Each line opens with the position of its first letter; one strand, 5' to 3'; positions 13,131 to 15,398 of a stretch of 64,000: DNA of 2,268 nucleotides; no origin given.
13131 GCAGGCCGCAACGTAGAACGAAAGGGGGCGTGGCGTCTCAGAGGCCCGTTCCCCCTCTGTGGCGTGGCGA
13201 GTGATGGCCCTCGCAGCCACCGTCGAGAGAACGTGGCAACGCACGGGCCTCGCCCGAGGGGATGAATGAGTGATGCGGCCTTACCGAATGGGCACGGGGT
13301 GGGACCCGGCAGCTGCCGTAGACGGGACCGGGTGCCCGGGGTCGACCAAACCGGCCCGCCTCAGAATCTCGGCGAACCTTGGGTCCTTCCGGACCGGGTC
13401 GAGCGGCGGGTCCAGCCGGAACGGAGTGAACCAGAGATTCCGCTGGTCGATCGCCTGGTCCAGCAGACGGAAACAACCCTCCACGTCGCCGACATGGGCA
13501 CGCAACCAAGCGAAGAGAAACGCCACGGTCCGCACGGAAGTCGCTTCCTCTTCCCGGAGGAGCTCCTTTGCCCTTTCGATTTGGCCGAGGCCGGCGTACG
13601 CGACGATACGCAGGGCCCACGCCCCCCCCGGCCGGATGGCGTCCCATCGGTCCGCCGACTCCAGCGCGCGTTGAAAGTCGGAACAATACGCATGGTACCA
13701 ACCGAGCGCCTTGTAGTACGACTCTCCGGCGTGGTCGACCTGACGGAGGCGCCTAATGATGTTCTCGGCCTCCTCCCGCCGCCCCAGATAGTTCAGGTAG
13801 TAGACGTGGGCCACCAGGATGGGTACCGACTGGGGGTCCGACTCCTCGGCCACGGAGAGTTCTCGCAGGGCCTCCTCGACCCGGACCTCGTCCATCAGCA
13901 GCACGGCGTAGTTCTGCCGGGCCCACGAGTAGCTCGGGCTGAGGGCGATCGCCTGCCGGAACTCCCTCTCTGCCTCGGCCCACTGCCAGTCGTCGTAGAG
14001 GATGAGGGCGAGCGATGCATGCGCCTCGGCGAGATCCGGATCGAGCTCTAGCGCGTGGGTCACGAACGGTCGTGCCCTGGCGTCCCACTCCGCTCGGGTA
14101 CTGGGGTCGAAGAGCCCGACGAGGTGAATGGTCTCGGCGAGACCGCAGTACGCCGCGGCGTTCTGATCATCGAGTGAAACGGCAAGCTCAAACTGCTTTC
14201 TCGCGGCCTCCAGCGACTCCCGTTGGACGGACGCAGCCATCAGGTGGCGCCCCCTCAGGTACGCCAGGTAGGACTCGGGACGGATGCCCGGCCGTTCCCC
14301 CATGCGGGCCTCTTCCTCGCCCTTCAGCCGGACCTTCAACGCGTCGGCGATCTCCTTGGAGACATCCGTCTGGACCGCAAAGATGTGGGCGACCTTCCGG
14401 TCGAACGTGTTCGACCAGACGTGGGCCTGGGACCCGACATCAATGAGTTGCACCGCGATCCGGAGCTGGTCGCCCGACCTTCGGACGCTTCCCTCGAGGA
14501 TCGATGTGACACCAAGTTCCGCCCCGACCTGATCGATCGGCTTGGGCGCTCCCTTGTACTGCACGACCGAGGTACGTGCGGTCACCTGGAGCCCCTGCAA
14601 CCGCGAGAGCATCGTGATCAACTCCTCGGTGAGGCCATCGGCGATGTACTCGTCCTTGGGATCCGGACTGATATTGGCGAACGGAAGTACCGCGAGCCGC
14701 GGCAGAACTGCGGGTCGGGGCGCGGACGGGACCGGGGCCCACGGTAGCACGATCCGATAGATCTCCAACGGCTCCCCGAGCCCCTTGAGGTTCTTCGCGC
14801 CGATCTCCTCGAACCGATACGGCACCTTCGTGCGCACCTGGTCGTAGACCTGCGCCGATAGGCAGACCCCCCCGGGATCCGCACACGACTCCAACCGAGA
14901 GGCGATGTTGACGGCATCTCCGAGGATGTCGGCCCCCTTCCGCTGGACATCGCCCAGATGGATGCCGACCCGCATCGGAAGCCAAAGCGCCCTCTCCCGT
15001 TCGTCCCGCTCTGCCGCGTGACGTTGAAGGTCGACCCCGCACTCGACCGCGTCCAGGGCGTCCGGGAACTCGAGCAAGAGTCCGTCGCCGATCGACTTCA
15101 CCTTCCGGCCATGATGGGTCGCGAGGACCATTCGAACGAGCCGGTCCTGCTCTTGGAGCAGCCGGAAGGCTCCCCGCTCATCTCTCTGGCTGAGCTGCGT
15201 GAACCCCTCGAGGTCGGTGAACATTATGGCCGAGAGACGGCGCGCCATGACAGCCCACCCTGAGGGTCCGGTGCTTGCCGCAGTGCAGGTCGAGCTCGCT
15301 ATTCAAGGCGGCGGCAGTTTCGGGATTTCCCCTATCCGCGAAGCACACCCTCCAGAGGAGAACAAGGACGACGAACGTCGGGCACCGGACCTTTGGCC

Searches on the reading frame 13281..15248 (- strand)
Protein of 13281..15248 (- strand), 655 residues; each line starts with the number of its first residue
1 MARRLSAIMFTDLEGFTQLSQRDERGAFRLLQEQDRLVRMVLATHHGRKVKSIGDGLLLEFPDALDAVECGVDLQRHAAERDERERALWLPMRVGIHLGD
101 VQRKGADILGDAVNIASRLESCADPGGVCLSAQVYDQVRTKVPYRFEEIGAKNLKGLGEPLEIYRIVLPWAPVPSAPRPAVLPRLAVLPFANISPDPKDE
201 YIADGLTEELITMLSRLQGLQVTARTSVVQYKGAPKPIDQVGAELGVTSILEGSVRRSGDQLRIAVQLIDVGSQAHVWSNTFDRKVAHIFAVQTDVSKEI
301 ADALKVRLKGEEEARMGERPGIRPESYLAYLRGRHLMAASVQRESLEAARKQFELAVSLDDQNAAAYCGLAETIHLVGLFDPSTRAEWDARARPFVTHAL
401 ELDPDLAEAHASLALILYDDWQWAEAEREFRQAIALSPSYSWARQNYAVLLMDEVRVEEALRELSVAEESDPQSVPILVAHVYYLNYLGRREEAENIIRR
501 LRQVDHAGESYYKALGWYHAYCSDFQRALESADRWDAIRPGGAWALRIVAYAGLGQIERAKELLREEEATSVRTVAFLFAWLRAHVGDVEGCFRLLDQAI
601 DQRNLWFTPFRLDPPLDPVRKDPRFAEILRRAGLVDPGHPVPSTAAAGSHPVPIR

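Call 74: search_protein_families(library=pfam, proteins=[window:13281-15248:-], max_evalue=0.001)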
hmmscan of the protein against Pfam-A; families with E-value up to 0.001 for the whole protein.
window:13281-15248:- (655 aa): 6 families
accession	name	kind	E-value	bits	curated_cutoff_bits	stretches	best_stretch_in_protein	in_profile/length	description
PF00211.25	Guanylate_cyc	-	1.5e-16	60.9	21.9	1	7-162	10-177/183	Adenylate and Guanylate cyclase catalytic domain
PF14559.12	TPR_19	-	5.9e-11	43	25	1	422-474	6-58/68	Tetratricopeptide repeat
PF13414.12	TPR_11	-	1.4e-10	41.1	26.8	0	341-375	5-39/42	TPR repeat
PF13431.12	TPR_17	-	2.8e-08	33.8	24.4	0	430-451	2-23/34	Tetratricopeptide repeat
PF13428.12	TPR_14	-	8.4e-05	23.3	23.5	0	409-449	3-43/44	Tetratricopeptide repeat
PF07719.23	TPR_2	-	0.00012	22.3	27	1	407-439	1-33/34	Tetratricopeptide repeat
